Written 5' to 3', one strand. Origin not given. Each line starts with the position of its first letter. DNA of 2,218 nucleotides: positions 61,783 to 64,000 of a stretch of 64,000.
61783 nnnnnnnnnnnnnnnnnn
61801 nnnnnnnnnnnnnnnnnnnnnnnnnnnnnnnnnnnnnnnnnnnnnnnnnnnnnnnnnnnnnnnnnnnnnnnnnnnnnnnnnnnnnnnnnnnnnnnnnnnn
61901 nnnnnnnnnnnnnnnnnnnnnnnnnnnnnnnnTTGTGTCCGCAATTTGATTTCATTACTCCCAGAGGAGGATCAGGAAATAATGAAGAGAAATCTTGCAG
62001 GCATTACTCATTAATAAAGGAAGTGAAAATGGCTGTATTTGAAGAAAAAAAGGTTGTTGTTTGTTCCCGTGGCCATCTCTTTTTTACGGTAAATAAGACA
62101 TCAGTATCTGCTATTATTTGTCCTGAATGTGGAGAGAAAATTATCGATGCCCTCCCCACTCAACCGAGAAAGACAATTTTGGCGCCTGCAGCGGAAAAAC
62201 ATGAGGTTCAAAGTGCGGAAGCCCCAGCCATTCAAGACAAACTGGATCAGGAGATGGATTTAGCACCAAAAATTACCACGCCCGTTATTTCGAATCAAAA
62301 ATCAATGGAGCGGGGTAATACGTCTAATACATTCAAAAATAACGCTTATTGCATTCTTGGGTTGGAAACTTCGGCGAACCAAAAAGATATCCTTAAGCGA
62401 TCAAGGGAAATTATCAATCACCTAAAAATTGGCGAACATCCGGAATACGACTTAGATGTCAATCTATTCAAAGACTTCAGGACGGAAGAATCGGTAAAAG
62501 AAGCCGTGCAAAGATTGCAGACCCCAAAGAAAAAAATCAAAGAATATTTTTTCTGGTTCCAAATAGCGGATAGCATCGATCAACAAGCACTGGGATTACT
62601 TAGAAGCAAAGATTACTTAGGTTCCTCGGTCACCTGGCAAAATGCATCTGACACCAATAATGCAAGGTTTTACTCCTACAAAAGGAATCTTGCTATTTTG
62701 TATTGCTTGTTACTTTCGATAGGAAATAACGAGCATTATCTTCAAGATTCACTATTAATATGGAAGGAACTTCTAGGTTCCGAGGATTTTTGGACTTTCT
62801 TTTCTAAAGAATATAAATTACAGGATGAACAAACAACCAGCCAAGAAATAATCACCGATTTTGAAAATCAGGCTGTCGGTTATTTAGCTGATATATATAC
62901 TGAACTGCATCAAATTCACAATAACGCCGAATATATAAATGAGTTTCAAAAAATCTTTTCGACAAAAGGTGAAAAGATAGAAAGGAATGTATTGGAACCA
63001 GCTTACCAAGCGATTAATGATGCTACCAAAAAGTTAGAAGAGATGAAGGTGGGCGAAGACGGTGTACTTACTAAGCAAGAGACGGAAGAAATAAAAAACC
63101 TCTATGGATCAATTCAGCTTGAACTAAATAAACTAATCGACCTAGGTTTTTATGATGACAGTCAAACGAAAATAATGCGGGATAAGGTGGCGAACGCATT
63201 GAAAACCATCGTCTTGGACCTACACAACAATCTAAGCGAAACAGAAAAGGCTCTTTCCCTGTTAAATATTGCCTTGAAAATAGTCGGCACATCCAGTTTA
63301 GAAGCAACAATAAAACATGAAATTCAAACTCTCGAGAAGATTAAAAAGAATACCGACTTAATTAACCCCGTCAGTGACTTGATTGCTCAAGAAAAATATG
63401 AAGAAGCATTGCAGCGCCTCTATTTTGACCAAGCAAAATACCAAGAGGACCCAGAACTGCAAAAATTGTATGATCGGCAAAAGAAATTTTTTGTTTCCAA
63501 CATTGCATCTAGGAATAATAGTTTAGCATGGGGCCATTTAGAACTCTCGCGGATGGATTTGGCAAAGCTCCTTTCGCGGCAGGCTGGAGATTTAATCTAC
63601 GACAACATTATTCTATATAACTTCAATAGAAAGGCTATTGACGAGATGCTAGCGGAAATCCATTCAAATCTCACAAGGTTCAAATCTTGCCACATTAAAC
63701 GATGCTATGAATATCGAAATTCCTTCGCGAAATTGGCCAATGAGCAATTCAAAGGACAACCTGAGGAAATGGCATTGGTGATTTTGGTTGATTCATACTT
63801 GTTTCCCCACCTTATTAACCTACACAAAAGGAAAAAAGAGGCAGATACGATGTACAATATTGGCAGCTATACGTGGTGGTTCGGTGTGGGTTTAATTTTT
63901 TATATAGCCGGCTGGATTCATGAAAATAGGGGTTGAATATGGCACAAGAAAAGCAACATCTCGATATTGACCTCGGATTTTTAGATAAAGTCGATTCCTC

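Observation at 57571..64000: Operon encoding a membrane-tethered, non-canonical Hsp70 / GrpE-like / J-like set plus three small membrane proteins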

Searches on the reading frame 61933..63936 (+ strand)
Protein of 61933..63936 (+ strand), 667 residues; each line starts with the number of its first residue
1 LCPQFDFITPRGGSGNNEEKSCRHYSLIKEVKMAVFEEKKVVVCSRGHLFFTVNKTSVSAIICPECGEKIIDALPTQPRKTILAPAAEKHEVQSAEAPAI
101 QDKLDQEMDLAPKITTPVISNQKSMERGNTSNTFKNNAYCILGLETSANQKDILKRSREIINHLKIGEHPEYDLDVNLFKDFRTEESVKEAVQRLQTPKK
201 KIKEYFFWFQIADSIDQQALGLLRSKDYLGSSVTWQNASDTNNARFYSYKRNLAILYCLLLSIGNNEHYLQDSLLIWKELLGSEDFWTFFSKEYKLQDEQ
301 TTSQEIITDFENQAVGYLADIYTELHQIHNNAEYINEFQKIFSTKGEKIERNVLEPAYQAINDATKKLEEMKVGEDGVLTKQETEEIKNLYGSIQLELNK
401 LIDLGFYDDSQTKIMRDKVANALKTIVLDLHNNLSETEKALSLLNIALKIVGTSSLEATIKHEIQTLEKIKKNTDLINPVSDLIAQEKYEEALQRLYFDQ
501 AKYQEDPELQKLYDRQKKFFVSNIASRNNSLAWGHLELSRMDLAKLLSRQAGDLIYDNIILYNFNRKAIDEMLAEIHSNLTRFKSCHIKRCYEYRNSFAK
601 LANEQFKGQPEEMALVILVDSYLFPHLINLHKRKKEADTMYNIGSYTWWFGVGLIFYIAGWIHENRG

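Call 3: search_protein_families(library=pfam, proteins=[window:61933-63936:+], max_evalue=0.1)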
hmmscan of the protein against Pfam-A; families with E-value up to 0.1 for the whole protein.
window:61933-63936:+ (667 aa): 1 family
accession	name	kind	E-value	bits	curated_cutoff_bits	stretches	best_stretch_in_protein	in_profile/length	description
PF21205.3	Rep3_C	-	0.027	15.1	21.1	0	335-366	2-38/59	Initiator Rep protein, WH2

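Call 4: search_protein_families(library=ncbifam, proteins=[window:61933-63936:+], max_evalue=0.1)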
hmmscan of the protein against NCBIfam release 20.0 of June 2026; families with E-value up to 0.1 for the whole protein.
window:61933-63936:+ (667 aa): 1 family
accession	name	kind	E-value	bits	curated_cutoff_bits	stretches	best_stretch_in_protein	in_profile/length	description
TIGR03831.1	YgiT_finger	domain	0.014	15.7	20.2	1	58-73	30-45/46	YgiT-type zinc finger protein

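Call 5: search_protein_families(library=padloc, proteins=[window:62026-63936:+], max_evalue=0.1)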
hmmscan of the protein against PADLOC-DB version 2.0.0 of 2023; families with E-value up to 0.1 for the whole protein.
window:62026-63936:+ (636 aa): 0 families

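Call 27: search_protein_families(library=phrogs, proteins=[window:62026-63936:+], max_evalue=0.01)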
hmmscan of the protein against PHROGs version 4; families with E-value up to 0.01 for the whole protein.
window:62026-63936:+ (636 aa): 0 families

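Call 31: find_homologous_proteins(query=window:62029-63933:+, max_evalue=0.00001)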
Query window:62029-63933:+ (635 aa): 313 proteins with E <= 0.00001 among 8000 candidates; the best 120 are listed.
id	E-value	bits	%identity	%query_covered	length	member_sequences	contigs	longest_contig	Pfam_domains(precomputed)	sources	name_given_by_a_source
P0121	0.0e+0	1425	100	100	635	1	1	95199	-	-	-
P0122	5.6e-203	694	60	84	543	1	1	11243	-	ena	-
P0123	5.6e-203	694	60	84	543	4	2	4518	-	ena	-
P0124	5.6e-203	694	60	84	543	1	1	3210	-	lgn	-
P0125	1.4e-202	693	60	84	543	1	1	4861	-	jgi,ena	-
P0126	1.8e-202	692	60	84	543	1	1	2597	-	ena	-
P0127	2.0e-202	692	60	84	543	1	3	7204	-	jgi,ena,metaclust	metaclust:\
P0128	7.1e-202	690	60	84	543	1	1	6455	-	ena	-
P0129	9.8e-202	690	60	84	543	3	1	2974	-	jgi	-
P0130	1.4e-201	689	60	84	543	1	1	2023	-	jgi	-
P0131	1.4e-201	689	60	84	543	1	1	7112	-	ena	-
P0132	3.3e-200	685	59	84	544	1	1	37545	-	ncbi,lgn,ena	-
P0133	4.2e-199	681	59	84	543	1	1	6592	-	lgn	-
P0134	6.8e-195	667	57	84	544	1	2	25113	-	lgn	-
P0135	1.4e-193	663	56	84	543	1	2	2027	-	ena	-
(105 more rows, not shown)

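Call 47: predict_structure(alignment_id=A3)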
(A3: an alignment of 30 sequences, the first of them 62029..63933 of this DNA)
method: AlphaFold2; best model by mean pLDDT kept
length: 635 residues; sequences in the alignment: 30
mean_pLDDT: 79.8   pTM: 0.59
mean pLDDT of the five models: 79.8, 77.9, 77.6, 77.4, 76.3
residues with pLDDT >= 90: 268; 70-90: 231; 50-70: 63; < 50: 73
segments of 3 or more residues with pLDDT < 50: 1-7, 21-25, 41-98
pLDDT, mean of each block of 10 residues (from residue 1): 42 64 52 69 31 26 36 37 27 40 88 90 94 85 67 91 93 93 92 91 90 90 94 93 96 94 84 94 96 93 95 92 95 93 81 93 95 93 96 89 85 95 94 87 67 78 84 80 86 89 85 90 90 87 83 70 86 82 89 82 64 56 71 64
secondary structure, 60 per line:
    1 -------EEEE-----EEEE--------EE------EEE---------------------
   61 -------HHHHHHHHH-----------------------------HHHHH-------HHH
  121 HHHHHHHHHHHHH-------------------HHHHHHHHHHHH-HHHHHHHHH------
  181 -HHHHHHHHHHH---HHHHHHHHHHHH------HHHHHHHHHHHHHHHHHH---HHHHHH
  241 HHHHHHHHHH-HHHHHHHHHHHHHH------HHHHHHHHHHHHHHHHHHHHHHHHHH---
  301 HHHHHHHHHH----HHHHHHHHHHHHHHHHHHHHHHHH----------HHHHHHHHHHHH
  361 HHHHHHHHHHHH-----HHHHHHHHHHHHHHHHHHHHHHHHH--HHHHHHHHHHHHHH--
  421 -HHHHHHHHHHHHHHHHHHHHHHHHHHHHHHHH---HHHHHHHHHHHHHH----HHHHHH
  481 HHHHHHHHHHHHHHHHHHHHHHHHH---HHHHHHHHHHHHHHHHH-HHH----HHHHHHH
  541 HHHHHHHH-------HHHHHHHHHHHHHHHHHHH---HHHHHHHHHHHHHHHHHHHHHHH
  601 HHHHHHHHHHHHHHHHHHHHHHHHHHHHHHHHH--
elements in order: E8-11 E17-20 E37-39 H68-76 H106-110 H118-133 H153-164 H166-174 H182-192 H196-207 H214-231 H235-250 H252-265 H272-297 H301-310 H315-338 H349-372 H378-402 H405-418 H422-453 H457-470 H475-505 H509-525 H534-548 H556-574 H578-633
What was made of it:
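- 62326..62556 (+): J-like domain, aa 100-176. It has four helices and lacks a conserved His-Pro-Asp motif. Model helices at 106-110, 118-133, 153-164 and 166-174, with pLDDT about 90 (call 47).
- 62557..63936 (+): All-α TPR-like solenoid of the J-like protein, followed by a hydrophobic C-terminal helix (about aa 612-631, nt 63862-63921) that would serve as a tail anchor. AlphaFold2 model, pLDDT 79.8 overall (call 47).
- On J-domain proteins (PF00226): The model has four helices in the right order (call 47).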

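Call 50: fold_search(model_id=the predicted structure, library=pdb)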
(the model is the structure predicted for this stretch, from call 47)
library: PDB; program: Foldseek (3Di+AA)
matches with E <= 10: 841; with E <= 0.001: 0
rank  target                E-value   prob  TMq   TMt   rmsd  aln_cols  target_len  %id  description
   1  6xr1                  5.1e-03  0.95  0.15  0.18  34.1       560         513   11  Computationally designed right-handed alpha/alpha single-chain toroid with 9 repeats (released 2021-07-14)
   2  2y4u                  7.2e-03  0.91  0.13  0.17  23.1       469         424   13  Crystal structure of human P58(IPK) in space group P312 (released 2011-08-10)
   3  9rtt_Q                8.5e-03  0.75  0.13  0.10  28.3       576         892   13  Activated Elongation Complex with IWS1 and ELOF1 (released 2025-09-03)
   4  7y4i_B                1.0e-02  0.94  0.13  0.11  26.4       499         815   11  Crystal structure of SPINDLY in complex with GDP (released 2022-12-07)
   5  1w3b_A                1.0e-02  0.91  0.13  0.18  22.9       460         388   12  The superhelical TPR domain of O-linked GlcNAc transferase reveals structural similarities to importin alpha. (released 2004-09-09)
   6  7yeh_A                1.6e-02  0.80  0.14  0.10  19.5       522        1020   13  Cryo-EM structure of human OGT-OGA complex (released 2023-07-12)
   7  7ntf_A                1.6e-02  0.51  0.09  0.07  22.7       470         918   12  Cryo-EM structure of unliganded O-GlcNAc transferase (released 2021-11-17)
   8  8gl8_I                2.2e-02  0.63  0.12  0.13  27.1       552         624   13  The Type 9 Secretion System Extended Translocon - SprA-PorV-PPI-RemZ-SkpA-SprE complex (released 2024-01-31)
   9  8dtg_A                2.2e-02  0.54  0.12  0.10  19.8       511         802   10  Cryo-EM structure of Arabidopsis SPY alternative conformation 1 (released 2023-03-08)
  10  3sf4_B                2.4e-02  0.92  0.14  0.21  23.7       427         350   11  Crystal structure of the complex between the conserved cell polarity proteins Inscuteable and LGN (released 2011-11-23)
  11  4ui9_F                2.5e-02  0.47  0.10  0.11  25.7       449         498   14  Atomic structure of the human Anaphase-Promoting Complex (released 2015-06-17)
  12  4a1s_A                2.6e-02  0.96  0.15  0.23  23.1       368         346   13  Crystallographic structure of the Pins:Insc complex (released 2012-03-28)
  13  8bda_E                2.6e-02  0.35  0.10  0.06  30.1       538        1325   11  IFTA complex in anterograde intraflagellar transport trains (Chlamydomonas reinhardtii) (released 2023-01-11)
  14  6q6g_J                2.8e-02  0.66  0.14  0.16  19.5       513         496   14  Cryo-EM structure of the APC/C-Cdc20-Cdk2-cyclinA2-Cks2 complex, the D1 box class (released 2019-09-11)
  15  9gaw_P                3.2e-02  0.51  0.10  0.13  23.7       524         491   11  High-resolution structure of the Anaphase-promoting complex/cyclosome (APC/C) bound to co-activator Cdh1 (released 2024-08-14)
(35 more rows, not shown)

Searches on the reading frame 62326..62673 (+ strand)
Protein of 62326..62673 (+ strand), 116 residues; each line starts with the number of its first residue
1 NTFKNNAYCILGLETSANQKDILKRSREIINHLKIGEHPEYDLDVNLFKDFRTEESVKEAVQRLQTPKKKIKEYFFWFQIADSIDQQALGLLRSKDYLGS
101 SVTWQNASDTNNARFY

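Call 55: search_solved_structures(query=A4, max_evalue=10, show_alignments=3)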
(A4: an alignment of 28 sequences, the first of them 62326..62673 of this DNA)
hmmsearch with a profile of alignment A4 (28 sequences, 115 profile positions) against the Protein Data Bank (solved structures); distinct sequences matched with E-value up to 10: 29.
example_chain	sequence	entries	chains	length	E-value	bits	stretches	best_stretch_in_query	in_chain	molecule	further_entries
2n04_A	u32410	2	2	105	0.0092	19.2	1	9-60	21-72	DnaJ homolog subfamily C member 5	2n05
2ctw_A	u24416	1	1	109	0.01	19.1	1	9-60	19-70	DnaJ homolog subfamily C member 5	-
6iws_A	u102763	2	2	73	0.012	18.8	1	6-36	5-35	DnaJ homolog subfamily A member 3, mitochondrial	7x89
2dmx_A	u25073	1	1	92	0.02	18.2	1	7-44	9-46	DnaJ homolog subfamily B member 8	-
1bqz_A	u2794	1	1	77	0.035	17.4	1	6-38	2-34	DNAJ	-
2dn9_A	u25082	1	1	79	0.063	16.6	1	8-36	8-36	DnaJ homolog subfamily A member 3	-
5nro_B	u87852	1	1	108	0.071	16.4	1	6-37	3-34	Chaperone protein DnaJ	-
1bq0_A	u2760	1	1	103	0.085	16.1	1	6-37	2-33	DNAJ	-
1xbl_A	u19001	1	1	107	0.092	16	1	6-37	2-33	DNAJ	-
1wjz_A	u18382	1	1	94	0.12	15.6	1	2-35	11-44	1700030A21Rik protein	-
2cug_A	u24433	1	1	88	0.15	15.4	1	8-35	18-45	mKIAA0962 protein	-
9dyv_A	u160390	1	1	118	0.17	15.2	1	6-36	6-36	Chaperone protein DnaJ 2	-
4j7z_A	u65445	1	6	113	0.2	15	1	6-36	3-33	Chaperone protein DnaJ 2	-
2ctr_A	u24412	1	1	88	0.24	14.7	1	9-49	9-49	DnaJ homolog subfamily B member 9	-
3apq_A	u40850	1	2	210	0.3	14.4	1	7-42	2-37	DnaJ homolog subfamily C member 10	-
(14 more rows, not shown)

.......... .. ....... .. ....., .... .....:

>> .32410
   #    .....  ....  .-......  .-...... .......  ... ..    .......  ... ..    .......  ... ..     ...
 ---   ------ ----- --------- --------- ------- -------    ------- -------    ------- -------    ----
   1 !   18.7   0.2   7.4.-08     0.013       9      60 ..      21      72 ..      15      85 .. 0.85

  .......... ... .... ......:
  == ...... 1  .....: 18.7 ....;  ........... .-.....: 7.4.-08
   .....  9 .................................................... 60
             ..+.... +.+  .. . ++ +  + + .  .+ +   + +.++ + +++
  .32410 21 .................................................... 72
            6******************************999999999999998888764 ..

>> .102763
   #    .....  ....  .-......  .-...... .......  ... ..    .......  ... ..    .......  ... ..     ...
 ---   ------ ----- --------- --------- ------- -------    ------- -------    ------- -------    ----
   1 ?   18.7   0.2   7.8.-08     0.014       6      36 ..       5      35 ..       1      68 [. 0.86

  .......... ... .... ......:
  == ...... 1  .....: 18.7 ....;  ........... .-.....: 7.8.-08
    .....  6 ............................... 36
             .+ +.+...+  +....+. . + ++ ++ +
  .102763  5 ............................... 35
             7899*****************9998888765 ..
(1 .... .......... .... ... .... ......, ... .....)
